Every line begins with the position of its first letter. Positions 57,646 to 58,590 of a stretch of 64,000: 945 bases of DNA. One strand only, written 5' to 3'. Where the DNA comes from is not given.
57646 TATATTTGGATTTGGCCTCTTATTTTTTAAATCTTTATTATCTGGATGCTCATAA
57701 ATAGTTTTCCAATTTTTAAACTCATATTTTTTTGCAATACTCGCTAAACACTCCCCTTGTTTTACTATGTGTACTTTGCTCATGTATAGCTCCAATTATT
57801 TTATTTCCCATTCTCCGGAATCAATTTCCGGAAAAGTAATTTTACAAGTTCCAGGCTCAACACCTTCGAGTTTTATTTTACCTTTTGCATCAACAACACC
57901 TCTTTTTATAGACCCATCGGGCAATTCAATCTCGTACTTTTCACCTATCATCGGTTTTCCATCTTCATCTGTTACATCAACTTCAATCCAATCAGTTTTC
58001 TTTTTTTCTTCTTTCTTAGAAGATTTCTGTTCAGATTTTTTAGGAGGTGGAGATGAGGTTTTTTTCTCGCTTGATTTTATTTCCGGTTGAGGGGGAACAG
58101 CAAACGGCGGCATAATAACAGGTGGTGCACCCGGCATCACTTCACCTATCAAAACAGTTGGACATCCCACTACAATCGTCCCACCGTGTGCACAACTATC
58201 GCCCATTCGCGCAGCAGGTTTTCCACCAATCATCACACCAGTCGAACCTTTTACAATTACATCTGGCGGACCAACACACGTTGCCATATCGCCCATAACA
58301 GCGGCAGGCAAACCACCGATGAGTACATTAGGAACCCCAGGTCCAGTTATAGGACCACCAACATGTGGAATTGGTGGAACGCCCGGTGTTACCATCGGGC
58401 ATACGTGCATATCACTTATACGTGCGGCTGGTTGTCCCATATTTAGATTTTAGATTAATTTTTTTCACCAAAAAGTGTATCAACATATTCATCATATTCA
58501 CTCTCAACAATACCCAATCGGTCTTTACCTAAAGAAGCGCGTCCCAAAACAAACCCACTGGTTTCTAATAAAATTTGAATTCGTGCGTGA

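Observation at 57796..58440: Extended PAAR protein with a Pro/Lys-rich linker and a C-terminal domain of about 60 aa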

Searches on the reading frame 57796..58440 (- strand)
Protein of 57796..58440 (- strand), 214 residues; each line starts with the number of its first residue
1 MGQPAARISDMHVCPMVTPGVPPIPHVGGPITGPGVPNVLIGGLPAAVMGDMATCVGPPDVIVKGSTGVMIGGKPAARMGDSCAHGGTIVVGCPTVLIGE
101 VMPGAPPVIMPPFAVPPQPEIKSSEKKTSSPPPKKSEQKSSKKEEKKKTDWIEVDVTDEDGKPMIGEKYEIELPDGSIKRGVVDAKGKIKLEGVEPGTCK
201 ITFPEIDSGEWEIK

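Call 3: search_protein_families(library=pfam, proteins=[window:57796-58440:-], max_evalue=0.01)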
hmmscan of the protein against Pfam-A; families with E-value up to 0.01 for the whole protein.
window:57796-58440:- (214 aa): 1 family
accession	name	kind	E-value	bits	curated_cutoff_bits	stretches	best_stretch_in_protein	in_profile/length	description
PF05488.18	PAAR_motif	-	1.1e-23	83.6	27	1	25-90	5-69/70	PAAR motif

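Call 9: find_homologous_proteins(query=window:57796-58440:-, max_evalue=0.001)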
Query window:57796-58440:- (214 aa): 6370 proteins with E <= 0.001 among 6696 candidates; the best 120 are listed.
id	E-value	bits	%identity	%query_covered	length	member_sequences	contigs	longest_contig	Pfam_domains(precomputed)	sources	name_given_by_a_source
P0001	5.3e-135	466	100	100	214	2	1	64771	PF05488.19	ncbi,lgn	-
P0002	4.1e-117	408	87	96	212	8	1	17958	PF05488.19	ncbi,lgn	-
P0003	2.4e-115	402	88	96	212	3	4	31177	PF05488.19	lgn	-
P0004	9.2e-107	374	81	98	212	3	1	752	PF05488.19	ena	-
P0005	1.1e-105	370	80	98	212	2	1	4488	PF05488.19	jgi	jgi:uncharacterized Zn-binding protein involved in type VI secretion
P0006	5.1e-104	365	79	98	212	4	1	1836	PF05488.19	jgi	jgi:uncharacterized Zn-binding protein involved in type VI secretion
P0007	6.2e-83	296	82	76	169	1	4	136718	PF05488.19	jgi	jgi:hypothetical protein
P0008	1.7e-81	291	61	100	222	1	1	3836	PF05488.19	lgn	-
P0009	1.0e-79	285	62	100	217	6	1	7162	PF05488.19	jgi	jgi:uncharacterized Zn-binding protein involved in type VI secretion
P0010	2.9e-76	274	56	100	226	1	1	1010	PF05488.19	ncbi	-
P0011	2.2e-74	268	59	98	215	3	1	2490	PF05488.19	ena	-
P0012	2.8e-72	261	58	100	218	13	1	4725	PF05488.19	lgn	-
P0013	6.7e-72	260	54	98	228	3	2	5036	PF05488.19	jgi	jgi:uncharacterized Zn-binding protein involved in type VI secretion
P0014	9.2e-72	259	55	99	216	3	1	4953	PF05488.19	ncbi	-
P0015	1.7e-71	258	58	99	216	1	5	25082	PF05488.19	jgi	jgi:uncharacterized Zn-binding protein involved in type VI secretion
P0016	2.0e-71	258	57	96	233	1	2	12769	PF05488.19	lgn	-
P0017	9.2e-71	256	56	99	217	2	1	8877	PF05488.19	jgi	jgi:uncharacterized Zn-binding protein involved in type VI secretion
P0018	1.2e-69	252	58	97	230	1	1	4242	PF05488.19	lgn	-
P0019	1.7e-69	252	54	99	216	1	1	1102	PF05488.19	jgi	jgi:uncharacterized Zn-binding protein involved in type VI secretion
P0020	2.0e-69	252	58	97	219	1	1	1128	PF05488.19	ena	-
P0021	9.2e-69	250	56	99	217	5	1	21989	PF05488.19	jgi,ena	-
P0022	1.3e-68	249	55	99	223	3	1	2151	PF05488.19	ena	-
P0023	1.8e-68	249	56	96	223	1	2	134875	PF05488.19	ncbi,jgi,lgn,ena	-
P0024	2.0e-68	248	56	99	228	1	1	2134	PF05488.19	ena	-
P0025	4.3e-67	244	56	96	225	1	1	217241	PF05488.19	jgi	jgi:uncharacterized Zn-binding protein involved in type VI secretion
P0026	5.1e-67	244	52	100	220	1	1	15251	PF05488.19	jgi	jgi:uncharacterized Zn-binding protein involved in type VI secretion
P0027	6.5e-67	244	57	96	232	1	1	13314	PF05488.19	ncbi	-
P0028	2.2e-66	242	53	99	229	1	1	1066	PF05488.19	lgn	-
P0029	3.6e-66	241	54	99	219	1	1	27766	PF05488.19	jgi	jgi:uncharacterized Zn-binding protein involved in type VI secretion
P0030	3.8e-66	241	54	99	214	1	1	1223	PF05488.19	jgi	jgi:uncharacterized Zn-binding protein involved in type VI secretion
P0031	4.1e-66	241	55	99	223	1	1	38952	PF05488.19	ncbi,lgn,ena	-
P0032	5.3e-66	241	55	99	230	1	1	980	PF05488.19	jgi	jgi:uncharacterized Zn-binding protein involved in type VI secretion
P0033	6.2e-66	240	56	94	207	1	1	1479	PF05488.19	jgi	jgi:uncharacterized Zn-binding protein involved in type VI secretion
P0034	7.0e-66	240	54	97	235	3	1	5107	PF05488.19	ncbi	-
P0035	7.0e-66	240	52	99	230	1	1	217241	PF05488.19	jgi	jgi:uncharacterized Zn-binding protein involved in type VI secretion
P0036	1.2e-65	239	53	99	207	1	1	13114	PF05488.19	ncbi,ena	-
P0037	3.9e-65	238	54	99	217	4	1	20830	PF05488.19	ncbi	-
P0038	7.1e-65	237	56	96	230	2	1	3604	PF05488.19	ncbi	-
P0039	9.4e-65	236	56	99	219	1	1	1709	PF05488.19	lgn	-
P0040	1.2e-64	236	52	99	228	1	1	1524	PF05488.19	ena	-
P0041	3.1e-64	235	54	96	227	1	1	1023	PF05488.19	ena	-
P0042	8.3e-64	233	54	97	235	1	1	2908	PF05488.19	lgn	-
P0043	1.1e-63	233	53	99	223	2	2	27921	PF05488.19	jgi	jgi:uncharacterized Zn-binding protein involved in type VI secretion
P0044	1.4e-63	233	53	99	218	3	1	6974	PF05488.19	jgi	-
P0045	7.5e-63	230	53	99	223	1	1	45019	PF05488.19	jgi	-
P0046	1.4e-62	229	52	99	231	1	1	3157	PF05488.19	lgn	-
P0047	1.6e-62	229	51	99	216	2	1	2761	PF05488.19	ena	-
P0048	5.5e-62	227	57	90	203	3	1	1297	PF05488.19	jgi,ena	-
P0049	5.9e-62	227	53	99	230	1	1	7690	PF05488.19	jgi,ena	-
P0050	9.8e-62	227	52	99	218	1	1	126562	PF05488.19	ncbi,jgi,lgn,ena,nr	ncbi:MAG TPA: PAAR domain-containing protein [Puia sp.]|nr:PAAR domain-containing protein [Puia sp.]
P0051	1.0e-61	227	47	99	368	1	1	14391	PF05488.19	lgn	-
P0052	1.6e-61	226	52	99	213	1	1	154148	PF05488.19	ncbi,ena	-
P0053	1.7e-61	226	51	99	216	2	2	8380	PF05488.19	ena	-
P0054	2.7e-61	225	51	99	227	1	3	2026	PF05488.19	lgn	-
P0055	3.9e-61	225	55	93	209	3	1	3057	PF05488.19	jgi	-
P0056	3.3e-60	222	51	99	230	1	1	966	PF05488.19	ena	-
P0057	5.2e-60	221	55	95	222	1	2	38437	PF05488.19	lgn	-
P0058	8.3e-60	220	52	100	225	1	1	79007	PF05488.19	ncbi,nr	ncbi:MAG: PAAR domain-containing protein [Chitinophagaceae bacterium]|nr:PAAR domain-containing prot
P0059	1.7e-59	219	53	97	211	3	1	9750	PF05488.19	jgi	jgi:uncharacterized Zn-binding protein involved in type VI secretion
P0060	3.6e-59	218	52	100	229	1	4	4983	PF05488.19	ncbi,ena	-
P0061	5.9e-59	217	50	99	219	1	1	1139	PF05488.19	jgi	jgi:uncharacterized Zn-binding protein involved in type VI secretion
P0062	8.5e-59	217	51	94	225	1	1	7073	PF05488.19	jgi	-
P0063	1.1e-58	217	54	94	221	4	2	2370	PF05488.19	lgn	-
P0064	1.1e-58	217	48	99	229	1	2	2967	PF05488.19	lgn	-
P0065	3.0e-58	215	51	99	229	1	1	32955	PF05488.19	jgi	jgi:uncharacterized Zn-binding protein involved in type VI secretion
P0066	4.5e-58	215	46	99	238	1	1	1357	PF05488.19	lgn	-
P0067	4.6e-58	215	51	93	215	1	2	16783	PF05488.19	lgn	-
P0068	1.1e-57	213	51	97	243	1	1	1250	PF05488.19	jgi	jgi:uncharacterized Zn-binding protein involved in type VI secretion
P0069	3.8e-57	212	51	95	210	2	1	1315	PF05488.19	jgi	jgi:uncharacterized Zn-binding protein involved in type VI secretion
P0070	4.6e-57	211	52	96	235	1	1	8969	PF05488.19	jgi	jgi:uncharacterized Zn-binding protein involved in type VI secretion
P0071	1.1e-56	210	52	99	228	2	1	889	PF05488.19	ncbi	-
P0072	1.7e-56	209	53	92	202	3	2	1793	PF05488.19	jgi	jgi:uncharacterized Zn-binding protein involved in type VI secretion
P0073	2.7e-56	209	75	48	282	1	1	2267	PF05488.19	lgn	-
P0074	2.8e-56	209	52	95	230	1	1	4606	PF05488.19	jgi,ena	-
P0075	3.2e-56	209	49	97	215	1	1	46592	PF05488.19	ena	-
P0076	3.5e-56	208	47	99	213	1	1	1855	PF05488.19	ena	-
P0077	8.6e-56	207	48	99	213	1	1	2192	PF05488.19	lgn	-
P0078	1.7e-55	206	55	85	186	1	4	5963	PF05488.19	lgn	-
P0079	2.5e-55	206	54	84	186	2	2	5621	PF05488.19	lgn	-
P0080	3.9e-55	205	48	99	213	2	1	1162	PF05488.19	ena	-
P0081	4.3e-55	205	52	95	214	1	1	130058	PF05488.19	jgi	jgi:uncharacterized Zn-binding protein involved in type VI secretion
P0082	8.0e-55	204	50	96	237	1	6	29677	PF05488.19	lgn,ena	-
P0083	1.7e-54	203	49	99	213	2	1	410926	PF05488.19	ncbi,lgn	-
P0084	1.8e-54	203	54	84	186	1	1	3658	PF05488.19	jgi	jgi:hypothetical protein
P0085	1.9e-54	203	54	84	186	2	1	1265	PF05488.19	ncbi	-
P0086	2.5e-54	202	48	99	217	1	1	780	PF05488.19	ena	-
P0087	2.9e-54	202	47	100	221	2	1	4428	PF05488.19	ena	-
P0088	4.5e-54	202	51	99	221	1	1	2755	PF05488.19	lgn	-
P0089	6.1e-54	201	47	96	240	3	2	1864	PF05488.19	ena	-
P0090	8.3e-54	201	52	96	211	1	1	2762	PF05488.19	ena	-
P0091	1.8e-53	200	49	96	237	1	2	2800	PF05488.19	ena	-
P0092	1.9e-53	199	53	84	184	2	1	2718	PF05488.19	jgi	jgi:hypothetical protein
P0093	2.3e-53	199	47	99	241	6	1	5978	PF05488.19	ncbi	-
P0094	2.3e-53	199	46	100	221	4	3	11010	PF05488.19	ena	-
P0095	2.5e-53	199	52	95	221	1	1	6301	PF05488.19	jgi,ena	-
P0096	2.9e-53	199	47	100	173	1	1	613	PF05488.19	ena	-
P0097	3.6e-53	199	46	98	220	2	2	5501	PF05488.19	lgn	-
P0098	3.6e-53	199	53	99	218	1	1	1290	PF05488.19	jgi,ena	-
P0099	4.8e-53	198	51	95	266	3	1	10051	PF05488.19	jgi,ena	-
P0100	6.1e-53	198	51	96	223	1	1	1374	PF05488.19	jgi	jgi:uncharacterized Zn-binding protein involved in type VI secretion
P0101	6.4e-53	198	47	99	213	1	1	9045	PF05488.19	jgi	-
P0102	6.4e-53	198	49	99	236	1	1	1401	PF05488.19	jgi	jgi:uncharacterized Zn-binding protein involved in type VI secretion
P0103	6.6e-53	198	85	47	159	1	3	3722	PF05488.19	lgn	-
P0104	8.3e-53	197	45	99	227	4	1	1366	PF05488.19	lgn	-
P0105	1.3e-52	197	50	96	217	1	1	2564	PF05488.19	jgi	jgi:uncharacterized Zn-binding protein involved in type VI secretion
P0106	1.3e-52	197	46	99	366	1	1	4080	PF05488.19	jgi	jgi:uncharacterized Zn-binding protein involved in type VI secretion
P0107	1.4e-52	197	45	100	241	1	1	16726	PF05488.19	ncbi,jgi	jgi:uncharacterized Zn-binding protein involved in type VI secretion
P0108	1.8e-52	196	65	62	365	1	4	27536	PF05488.19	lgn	-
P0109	2.0e-52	196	48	99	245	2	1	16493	PF05488.19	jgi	jgi:uncharacterized Zn-binding protein involved in type VI secretion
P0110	2.2e-52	196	49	95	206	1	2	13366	PF05488.19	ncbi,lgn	-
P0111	4.2e-52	195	50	96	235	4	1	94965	PF05488.19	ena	-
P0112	4.4e-52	195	50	96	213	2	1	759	PF05488.19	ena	-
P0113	5.4e-52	195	51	95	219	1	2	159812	PF05488.19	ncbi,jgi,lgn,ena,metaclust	ncbi:MAG TPA: PAAR domain-containing protein [Puia sp.]|metaclust:\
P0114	6.7e-52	194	85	47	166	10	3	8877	PF05488.19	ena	-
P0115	6.9e-52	194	52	87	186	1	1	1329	PF05488.19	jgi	jgi:uncharacterized Zn-binding protein involved in type VI secretion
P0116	7.1e-52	194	40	98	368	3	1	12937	PF05488.19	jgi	jgi:uncharacterized Zn-binding protein involved in type VI secretion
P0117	7.6e-52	194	59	77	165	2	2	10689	PF05488.19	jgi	jgi:uncharacterized Zn-binding protein involved in type VI secretion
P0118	7.8e-52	194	46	99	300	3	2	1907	PF05488.19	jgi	jgi:uncharacterized Zn-binding protein involved in type VI secretion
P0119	8.2e-52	194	88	49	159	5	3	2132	PF05488.19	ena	-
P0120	8.2e-52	194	51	95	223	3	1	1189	PF05488.19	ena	-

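Call 20: find_related_loci(query=A1, collection=genome_contigs, flank=8000)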
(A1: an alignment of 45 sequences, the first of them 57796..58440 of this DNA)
Query A1 (214 aa) in genome_contigs; peptide patterns used: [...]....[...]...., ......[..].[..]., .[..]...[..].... (x = any residue, [..] = any of these).
600 stretches matched a pattern (row limit reached: there are more); 590 encode a relative of the query (tblastn E <= 1e-3); the best 80 are kept; 80 distinct loci.
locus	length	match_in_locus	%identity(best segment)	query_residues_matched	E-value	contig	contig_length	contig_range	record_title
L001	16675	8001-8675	52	1-213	2e-67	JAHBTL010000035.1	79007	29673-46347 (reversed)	MAG: Chitinophagaceae bacterium isolate ACE_BAC13 BAC13_35, whole genome shotgun sequence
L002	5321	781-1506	49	1-212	5e-62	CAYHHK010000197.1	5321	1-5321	MAG TPA_asm: uncultured Flavobacteriales bacterium isolate ERP119702_co1_282 genome assembly, contig: NODE_23523_length_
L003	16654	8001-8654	50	1-203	4e-58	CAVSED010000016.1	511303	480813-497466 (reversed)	MAG: uncultured Chitinophagaceae bacterium isolate MFD02581.bin.2.4 genome assembly, contig: contig_51751, whole genome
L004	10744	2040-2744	47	1-203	2e-57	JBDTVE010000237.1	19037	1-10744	MAG: Bacteroidota bacterium isolate cluster3_bin.60 NODE_10382_length_19037_cov_8.490991, whole genome shotgun sequence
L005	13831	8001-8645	46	1-211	7e-55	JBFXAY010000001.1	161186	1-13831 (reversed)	MAG: Gemmatimonadales bacterium isolate CA_2019_TPBS_33 NODE_862_length_161186_cov_6.610776_TPBS, whole genome shotgun s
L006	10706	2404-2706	84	1-101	3e-52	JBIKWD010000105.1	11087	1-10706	MAG: Phycisphaerales bacterium isolate ME2015-09-01_3300035663_group6_bin77 Rohwer_bin1561_scaffold_4456_c1, whole genom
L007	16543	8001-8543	54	1-173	2e-51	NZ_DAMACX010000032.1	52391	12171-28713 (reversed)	MAG: Pseudescherichia sp. isolate CTOTU48004 NODE_46_length_52391_cov_6.355472, whole genome shotgun sequence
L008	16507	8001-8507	56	1-159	4e-51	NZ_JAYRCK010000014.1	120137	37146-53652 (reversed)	Scandinavium sp. SGZ-S8 Scaffold14, whole genome shotgun sequence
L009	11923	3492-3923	62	1-148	3e-50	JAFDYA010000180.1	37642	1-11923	MAG: Bacteroidetes bacterium isolate SZAS-39 CK_MAG-71__180__length-37642, whole genome shotgun sequence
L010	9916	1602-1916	80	1-105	4e-50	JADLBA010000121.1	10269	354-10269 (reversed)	MAG: Crocinitomicaceae bacterium isolate SJ145 c_000000766178, whole genome shotgun sequence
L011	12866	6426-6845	62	1-145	1e-49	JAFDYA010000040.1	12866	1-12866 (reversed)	MAG: Bacteroidetes bacterium isolate SZAS-39 CK_MAG-71__40__length-12866, whole genome shotgun sequence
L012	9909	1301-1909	47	1-203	9e-49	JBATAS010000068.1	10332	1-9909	MAG: Ferruginibacter sp. isolate MFD10514_ilm_asm_bin33 k127_2650, whole genome shotgun sequence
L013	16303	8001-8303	80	1-101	8e-49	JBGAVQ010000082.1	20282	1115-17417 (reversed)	MAG: Spirosomataceae bacterium isolate MAG_MBR_H10.89 MBRH10-89_opera_contig_8960, whole genome shotgun sequence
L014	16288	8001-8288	83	4-99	7e-49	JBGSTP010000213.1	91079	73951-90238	MAG: Pirellulaceae bacterium isolate JTS-AC41 k141_747196, whole genome shotgun sequence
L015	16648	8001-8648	45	1-214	1e-48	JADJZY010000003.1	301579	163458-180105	MAG: Bacteroidetes bacterium isolate Lyne_18-Q3-R50-59_MAXAC.310 tig00009649-10-3024500, whole genome shotgun sequence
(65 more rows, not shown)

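Call 21: search_protein_families(library=ncbifam, proteins=[window:57796-58440:-], max_evalue=0.01)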
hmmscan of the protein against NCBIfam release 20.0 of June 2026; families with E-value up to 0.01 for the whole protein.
window:57796-58440:- (214 aa): 1 family
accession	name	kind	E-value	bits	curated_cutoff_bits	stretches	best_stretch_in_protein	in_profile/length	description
NF033420.0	T6SS_PAAR_dom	equivalog_domain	4.9e-07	29.8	124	1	61-99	57-94/94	type VI secretion system PAAR protein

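Call 22: predict_structure(alignment_id=A1)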
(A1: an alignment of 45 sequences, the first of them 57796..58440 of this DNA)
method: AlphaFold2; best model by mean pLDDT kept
length: 214 residues; sequences in the alignment: 45
mean_pLDDT: 85.0   pTM: 0.48
mean pLDDT of the five models: 85.0, 81.4, 79.6, 62.7, 58.9
residues with pLDDT >= 90: 135; 70-90: 39; 50-70: 16; < 50: 24
segments of 3 or more residues with pLDDT < 50: 123-145
pLDDT, mean of each block of 10 residues (from residue 1): 95 89 83 96 97 92 96 97 96 95 75 59 47 46 57 94 96 94 96 89 93 88
secondary structure, 60 per line:
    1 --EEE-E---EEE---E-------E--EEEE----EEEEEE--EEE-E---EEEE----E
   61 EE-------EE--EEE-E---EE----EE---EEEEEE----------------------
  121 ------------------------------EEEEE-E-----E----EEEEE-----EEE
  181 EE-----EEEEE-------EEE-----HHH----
elements in order: E3-5 E11-13 E28-31 E36-41 E44-46 E52-55 E60-62 E74-76 E93-98 E151-155 E168-172 E178-182 E188-192 E200-202

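Call 23: find_encoding_contigs(protein=P0001, flank=10000, max_places=3)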
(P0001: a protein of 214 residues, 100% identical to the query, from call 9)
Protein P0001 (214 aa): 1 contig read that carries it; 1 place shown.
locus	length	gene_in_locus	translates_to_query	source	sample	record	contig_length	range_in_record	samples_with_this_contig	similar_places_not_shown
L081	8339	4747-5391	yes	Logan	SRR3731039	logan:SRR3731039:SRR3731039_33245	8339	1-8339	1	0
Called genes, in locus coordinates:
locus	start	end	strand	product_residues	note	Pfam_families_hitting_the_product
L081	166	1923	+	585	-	PF05954:Phage_GPD, PF04717:Phage_base_V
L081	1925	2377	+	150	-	-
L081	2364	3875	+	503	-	-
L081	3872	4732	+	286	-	PF06996:T6SS_TssG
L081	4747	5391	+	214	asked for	PF05488:PAAR_motif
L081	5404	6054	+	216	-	PF01471:PG_binding_1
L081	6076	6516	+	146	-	-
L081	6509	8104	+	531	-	-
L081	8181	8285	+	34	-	-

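Call 29: find_encoding_contigs(protein=P0003, flank=10000, max_places=2)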
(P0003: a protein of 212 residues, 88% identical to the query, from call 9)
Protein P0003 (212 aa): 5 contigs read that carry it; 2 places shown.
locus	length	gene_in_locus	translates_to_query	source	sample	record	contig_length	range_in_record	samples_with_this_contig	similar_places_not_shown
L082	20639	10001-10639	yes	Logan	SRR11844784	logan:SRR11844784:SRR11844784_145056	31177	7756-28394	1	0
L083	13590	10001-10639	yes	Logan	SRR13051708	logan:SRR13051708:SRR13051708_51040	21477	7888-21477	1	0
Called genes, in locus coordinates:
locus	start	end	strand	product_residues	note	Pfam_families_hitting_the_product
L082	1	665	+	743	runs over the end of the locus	PF02861:Clp_N, PF00158:Sigma54_activat (faint), PF00004:AAA, PF17871:AAA_lid_9, PF00004:AAA, PF07724:AAA_2, PF07728:AAA_5, PF10431:ClpB_D2-small, +9 more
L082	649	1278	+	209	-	-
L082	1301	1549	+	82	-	-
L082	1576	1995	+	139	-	-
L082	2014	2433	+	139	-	-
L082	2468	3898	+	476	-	PF17541:TssC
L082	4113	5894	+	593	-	PF05954:Phage_GPD, PF04717:Phage_base_V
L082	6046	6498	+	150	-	-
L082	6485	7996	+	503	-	-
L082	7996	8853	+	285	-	PF06996:T6SS_TssG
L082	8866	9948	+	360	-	-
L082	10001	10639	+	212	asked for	PF05488:PAAR_motif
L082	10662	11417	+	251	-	-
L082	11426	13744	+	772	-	-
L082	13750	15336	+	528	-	-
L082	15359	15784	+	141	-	-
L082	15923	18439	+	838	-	PF00069:Pkinase, PF07714:PK_Tyr_Ser-Thr, PF08308:PEGA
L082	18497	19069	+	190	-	-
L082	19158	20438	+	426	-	PF13620:CarboxypepD_reg (weak)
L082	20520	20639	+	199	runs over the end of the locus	-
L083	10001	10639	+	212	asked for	PF05488:PAAR_motif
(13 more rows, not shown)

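Call 30: find_encoding_contigs(protein=P0009, flank=10000, max_places=2)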
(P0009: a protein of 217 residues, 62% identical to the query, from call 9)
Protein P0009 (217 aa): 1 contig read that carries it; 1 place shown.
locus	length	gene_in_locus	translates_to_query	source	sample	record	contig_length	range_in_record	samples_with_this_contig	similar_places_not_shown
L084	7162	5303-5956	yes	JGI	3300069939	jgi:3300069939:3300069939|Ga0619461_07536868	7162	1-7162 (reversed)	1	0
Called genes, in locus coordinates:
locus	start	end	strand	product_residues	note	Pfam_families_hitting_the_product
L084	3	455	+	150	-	?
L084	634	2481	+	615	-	PF05954:Phage_GPD, PF04717:Phage_base_V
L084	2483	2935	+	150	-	-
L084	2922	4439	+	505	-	-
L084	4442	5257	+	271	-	PF06996:T6SS_TssG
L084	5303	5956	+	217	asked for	PF05488:PAAR_motif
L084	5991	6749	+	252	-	-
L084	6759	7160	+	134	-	?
